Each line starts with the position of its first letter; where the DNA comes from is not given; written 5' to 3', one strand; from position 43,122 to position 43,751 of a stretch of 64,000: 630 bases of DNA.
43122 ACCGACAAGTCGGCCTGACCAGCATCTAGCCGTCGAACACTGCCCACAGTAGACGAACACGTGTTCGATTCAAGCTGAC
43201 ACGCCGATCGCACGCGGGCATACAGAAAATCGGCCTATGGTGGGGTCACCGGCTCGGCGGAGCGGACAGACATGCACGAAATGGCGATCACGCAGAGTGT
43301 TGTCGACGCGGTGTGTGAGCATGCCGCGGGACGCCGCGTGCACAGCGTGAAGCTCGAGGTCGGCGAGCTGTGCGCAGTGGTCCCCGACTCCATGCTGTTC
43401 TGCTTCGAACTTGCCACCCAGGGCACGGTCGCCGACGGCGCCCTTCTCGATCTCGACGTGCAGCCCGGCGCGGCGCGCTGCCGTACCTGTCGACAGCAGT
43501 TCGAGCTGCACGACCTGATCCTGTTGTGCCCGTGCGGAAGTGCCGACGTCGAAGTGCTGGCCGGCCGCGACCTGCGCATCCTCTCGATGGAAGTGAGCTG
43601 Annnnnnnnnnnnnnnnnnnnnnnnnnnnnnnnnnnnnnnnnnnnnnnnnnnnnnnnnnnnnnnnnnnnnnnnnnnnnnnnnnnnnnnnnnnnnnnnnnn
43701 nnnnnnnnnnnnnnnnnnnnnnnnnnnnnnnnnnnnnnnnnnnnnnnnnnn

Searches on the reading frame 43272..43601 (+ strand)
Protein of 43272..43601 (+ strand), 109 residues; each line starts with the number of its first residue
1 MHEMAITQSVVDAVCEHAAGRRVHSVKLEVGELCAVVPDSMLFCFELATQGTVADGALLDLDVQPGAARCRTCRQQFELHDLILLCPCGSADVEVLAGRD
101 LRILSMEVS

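Call 27: find_encoding_contigs(protein=window:43272-43601:+, flank=10000, max_places=4)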
Protein window:43272-43601:+ (109 aa): no gene with exactly this product is on record in the collection.
